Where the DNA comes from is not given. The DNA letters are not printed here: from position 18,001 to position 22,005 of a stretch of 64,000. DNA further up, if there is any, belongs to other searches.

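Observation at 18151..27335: Three-gene outer-membrane operon: oversized TonB-dependent-receptor-like barrel, 1444-aa cargo with a divergent CTD, and its own PorV/PorQ-like barrel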

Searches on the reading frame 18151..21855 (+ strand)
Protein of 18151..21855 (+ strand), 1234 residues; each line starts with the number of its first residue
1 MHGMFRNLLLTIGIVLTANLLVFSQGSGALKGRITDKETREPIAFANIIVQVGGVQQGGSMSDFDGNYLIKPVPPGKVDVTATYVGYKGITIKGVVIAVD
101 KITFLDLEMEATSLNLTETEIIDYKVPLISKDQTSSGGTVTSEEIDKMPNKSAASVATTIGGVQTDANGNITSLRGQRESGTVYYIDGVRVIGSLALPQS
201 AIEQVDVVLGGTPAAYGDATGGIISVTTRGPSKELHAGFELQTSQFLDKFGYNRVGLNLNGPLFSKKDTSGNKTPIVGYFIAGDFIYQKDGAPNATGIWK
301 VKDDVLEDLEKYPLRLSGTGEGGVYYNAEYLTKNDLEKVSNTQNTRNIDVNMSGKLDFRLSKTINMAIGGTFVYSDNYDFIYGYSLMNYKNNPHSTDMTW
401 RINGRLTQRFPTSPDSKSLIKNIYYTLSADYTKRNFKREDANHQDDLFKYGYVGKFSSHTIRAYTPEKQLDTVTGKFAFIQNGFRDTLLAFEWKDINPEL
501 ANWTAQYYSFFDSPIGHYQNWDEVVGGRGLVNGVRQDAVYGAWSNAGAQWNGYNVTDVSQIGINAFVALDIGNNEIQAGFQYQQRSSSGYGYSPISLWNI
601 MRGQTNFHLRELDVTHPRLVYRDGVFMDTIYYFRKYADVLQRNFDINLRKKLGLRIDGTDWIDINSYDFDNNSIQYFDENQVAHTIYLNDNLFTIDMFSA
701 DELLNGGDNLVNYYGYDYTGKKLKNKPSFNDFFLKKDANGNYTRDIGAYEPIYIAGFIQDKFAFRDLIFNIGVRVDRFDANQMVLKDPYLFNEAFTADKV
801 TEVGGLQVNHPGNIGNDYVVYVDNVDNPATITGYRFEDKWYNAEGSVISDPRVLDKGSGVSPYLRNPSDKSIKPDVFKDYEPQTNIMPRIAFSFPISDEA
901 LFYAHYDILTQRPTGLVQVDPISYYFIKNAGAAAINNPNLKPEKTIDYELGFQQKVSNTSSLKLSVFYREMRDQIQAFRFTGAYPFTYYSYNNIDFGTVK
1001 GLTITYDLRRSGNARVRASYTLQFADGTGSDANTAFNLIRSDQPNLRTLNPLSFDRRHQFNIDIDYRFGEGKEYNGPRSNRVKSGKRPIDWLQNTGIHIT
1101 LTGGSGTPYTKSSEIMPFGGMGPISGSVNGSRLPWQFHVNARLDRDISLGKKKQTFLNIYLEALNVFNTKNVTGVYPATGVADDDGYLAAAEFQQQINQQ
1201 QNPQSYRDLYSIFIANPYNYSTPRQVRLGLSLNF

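Call 3: search_protein_families(library=pfam, proteins=[window:18151-21855:+], max_evalue=0.1)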
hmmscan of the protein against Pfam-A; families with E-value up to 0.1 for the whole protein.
window:18151-21855:+ (1234 aa): 4 families
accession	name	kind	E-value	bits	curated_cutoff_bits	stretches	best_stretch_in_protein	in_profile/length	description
PF00593.30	TonB_dep_Rec_b-barrel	-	1.3e-13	52.1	27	1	629-1075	47-393/436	TonB dependent receptor-like, beta-barrel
PF13620.12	CarboxypepD_reg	-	2.2e-12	47.6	32.3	1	30-109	2-81/82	Carboxypeptidase regulatory-like domain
PF13715.12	CarbopepD_reg_2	-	7.1e-11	42.4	32.2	1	30-118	1-85/88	CarboxypepD_reg-like domain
PF07715.20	Plug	-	2.3e-08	34.9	23.9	1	132-223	4-107/107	TonB-dependent Receptor Plug Domain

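Call 4: search_protein_families(library=ncbifam, proteins=[window:18151-21855:+], max_evalue=0.1)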
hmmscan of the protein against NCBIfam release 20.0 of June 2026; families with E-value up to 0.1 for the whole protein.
window:18151-21855:+ (1234 aa): 5 families
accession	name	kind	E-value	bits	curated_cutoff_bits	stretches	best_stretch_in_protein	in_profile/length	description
TIGR01783.1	TonB-siderophor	subfamily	3.6e-12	45.7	223.5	2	139-249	8-128/649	TonB-dependent siderophore receptor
NF010010.0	PRK13483.1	equivalog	2.8e-09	35.5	927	2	932-1022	447-545/660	ligand-gated channel protein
NF010038.0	PRK13513.1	equivalog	2e-06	26.7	942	1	197-243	132-179/659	ligand-gated channel protein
NF049946.1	TonB_dep_CU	exception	5.1e-06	25.1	700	2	932-1024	483-574/683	TonB-dependent receptor, CU motif-type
NF053590.1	TonB_dep_TOL0244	equivalog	0.0004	19.1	645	1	929-1028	401-497/604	TOL_0244 family TonB-dependent receptor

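Call 14: search_solved_structures(query=window:18151-21855:+, max_evalue=0.01)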
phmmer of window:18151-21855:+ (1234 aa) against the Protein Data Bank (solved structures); distinct sequences matched with E-value up to 0.01: 1.
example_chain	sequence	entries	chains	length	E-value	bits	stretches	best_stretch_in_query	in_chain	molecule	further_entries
6ytc_A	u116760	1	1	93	5.3e-06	27.7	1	30-98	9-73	TonB-dependent receptor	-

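Call 82: search_solved_structures(query=A5, max_evalue=0.001)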
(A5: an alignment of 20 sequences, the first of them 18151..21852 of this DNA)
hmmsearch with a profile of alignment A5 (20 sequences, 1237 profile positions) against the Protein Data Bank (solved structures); distinct sequences matched with E-value up to 0.001: 13.
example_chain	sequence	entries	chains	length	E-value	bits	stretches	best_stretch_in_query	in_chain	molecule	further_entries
6ytc_A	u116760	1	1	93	1.2e-06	29.6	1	29-105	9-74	TonB-dependent receptor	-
9hfj_A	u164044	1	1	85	2.2e-06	28.8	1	24-107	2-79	SusC homolog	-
4wi0_B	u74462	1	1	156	5.9e-05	24.1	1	32-100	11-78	Cellulosomal scaffoldin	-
4u3s_B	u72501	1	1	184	6.9e-05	23.9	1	27-100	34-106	Cellulosomal scaffoldin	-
5out_A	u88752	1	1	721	7.7e-05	23.7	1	137-263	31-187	Ferric enterobactin receptor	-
6r1f_A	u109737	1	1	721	7.7e-05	23.7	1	137-263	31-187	Ferric enterobactin receptor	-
6q5e_A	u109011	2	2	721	7.7e-05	23.7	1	137-263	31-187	Ferric enterobactin receptor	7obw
6i2j_A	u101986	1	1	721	7.7e-05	23.7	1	137-263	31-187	Ferric enterobactin receptor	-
5m9b_A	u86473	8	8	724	7.7e-05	23.7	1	137-263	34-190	Ferric enterobactin receptor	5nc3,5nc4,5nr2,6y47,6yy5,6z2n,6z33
5mzs_A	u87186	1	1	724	7.7e-05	23.7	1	137-263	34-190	Ferric enterobactin receptor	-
6v81_A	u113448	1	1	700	0.00018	22.4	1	179-259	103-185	Probable TonB-dependent receptor YncD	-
9c4o_A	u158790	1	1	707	0.00019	22.4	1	179-259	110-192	Pyrroloquinoline quinone transporter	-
5fp2_A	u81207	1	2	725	0.00064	20.6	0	138-262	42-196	FERRIC ENTEROBACTIN RECEPTOR PIRA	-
